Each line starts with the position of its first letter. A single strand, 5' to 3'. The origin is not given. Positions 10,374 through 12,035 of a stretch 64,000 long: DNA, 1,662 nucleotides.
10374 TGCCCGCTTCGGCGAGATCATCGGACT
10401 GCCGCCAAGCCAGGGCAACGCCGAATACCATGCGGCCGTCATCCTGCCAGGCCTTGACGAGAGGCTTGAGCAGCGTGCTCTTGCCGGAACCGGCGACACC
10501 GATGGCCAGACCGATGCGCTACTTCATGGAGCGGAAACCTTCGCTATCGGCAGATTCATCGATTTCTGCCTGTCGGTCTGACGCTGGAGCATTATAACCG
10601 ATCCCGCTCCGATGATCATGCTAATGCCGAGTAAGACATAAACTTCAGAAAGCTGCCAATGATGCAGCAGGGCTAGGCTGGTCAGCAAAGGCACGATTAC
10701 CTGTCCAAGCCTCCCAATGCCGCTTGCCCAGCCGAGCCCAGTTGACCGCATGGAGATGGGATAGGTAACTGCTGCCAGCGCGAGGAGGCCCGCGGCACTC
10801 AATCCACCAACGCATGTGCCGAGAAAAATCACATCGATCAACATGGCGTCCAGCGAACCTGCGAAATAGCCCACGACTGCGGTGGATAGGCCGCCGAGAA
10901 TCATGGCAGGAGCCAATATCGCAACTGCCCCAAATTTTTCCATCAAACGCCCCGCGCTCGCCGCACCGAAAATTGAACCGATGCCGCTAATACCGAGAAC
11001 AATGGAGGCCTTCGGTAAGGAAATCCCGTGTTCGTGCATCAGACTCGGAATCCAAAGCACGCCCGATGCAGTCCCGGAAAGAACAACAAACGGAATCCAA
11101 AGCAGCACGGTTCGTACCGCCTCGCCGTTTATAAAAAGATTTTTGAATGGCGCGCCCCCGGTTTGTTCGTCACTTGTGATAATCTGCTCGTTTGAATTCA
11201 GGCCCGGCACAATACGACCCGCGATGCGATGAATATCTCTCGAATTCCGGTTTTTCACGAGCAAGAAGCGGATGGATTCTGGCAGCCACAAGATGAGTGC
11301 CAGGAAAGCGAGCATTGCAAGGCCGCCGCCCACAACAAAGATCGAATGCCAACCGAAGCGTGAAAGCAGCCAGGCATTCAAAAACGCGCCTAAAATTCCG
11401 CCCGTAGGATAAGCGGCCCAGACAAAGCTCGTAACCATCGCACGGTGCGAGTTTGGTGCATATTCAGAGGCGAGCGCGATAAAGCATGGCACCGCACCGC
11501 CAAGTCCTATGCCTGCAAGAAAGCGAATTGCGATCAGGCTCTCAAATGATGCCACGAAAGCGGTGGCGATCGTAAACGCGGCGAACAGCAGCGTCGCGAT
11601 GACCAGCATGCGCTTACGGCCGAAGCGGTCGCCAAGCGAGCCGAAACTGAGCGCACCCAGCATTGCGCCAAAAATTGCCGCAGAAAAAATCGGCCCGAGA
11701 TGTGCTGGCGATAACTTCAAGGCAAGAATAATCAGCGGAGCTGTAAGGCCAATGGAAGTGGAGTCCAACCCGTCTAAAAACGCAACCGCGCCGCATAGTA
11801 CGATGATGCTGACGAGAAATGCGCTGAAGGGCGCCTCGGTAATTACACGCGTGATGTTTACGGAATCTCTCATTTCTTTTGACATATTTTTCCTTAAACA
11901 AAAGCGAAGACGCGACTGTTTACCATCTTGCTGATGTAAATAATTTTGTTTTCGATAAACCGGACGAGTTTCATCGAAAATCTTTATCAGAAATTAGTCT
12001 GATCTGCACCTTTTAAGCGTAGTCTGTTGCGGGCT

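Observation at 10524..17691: Intact operon suggesting an undescribed ring-cleavage route ending in a BKACE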

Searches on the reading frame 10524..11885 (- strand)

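Call 3: search_protein_families(library=pfam, proteins=[window:10524-11885:-])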
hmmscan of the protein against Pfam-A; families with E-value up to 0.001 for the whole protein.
window:10524-11885:- (453 aa): 3 families
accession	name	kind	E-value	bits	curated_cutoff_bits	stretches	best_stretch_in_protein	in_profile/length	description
PF07690.21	MFS_1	-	3.9e-45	154.7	33.4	2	34-240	4-188/347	Major Facilitator Superfamily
PF00083.30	Sugar_tr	-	2.3e-28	99.7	22.3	1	62-410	47-414/452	Sugar (and other) transporter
PF12832.13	MFS_1_like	-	6.2e-05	22.7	25.2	1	56-390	29-345/373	MFS_1 like family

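Call 4: search_protein_families(library=ncbifam, proteins=[window:10524-11885:-])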
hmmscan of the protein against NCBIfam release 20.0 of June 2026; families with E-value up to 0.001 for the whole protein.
window:10524-11885:- (453 aa): 53 families (the best 25 are shown)
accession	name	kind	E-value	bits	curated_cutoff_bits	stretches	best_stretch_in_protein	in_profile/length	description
TIGR00895.1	2A0115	subfamily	3.4e-90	302.8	418.55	1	11-403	2-395/398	aromatic acid/H+ symport family MFS transporter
NF053517.1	HbztTptrPcaK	equivalog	4.5e-76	256.6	770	1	9-431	2-426/437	4-hydroxybenzoate transporter PcaK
NF008586.0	PRK11551.1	equivalog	2.1e-68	231.2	410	1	25-441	14-403/406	3-(3-hydroxy-phenyl)propionate transporter MhpT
TIGR00893.1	2A0114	subfamily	9.7e-34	117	395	2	40-203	8-171/399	D-galactonate transporter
TIGR00898.1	2A0119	subfamily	5e-31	108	550.75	1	68-218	133-279/506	cation transport protein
TIGR00879.1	SP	subfamily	3.5e-24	85.2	237.8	1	20-235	51-277/510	sugar porter family MFS transporter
TIGR00891.1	2A0112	subfamily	3.1e-23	82.5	552.9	1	66-401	52-383/405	sialate:H+ symport family MFS transporter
NF003024.0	PRK03893.1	subfamily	1e-21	77.3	604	1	13-207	13-201/497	sialate:H+ symport family MFS transporter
TIGR00880.1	2_A_01_02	superfamily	9.6e-17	61.4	131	1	73-203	10-140/141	multidrug resistance protein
TIGR01299.1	synapt_SV2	subfamily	3.1e-16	58.5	637.3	1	14-180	155-321/742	synaptic vesicle protein SV2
TIGR00710.1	efflux_Bcr_CflA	subfamily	2.2e-15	57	200.9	1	50-203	29-182/385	Bcr/CflA family efflux MFS transporter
NF008314.0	PRK11102.1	equivalog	4.1e-14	52.6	303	1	27-205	11-189/396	Bcr/CflA family multidrug efflux MFS transporter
NF008270.1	PRK11043.1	equivalog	6.9e-13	48.5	430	1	56-196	35-175/382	purine nucleoside transporter PunC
TIGR00881.1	2A0104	subfamily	7.2e-13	48.3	407.75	1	47-199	16-170/379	phosphoglycerate transporter protein PgtP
NF052357.1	GlucTporGlcPStph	equivalog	1.1e-12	47.5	750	1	27-214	7-194/445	glucose transporter GlcP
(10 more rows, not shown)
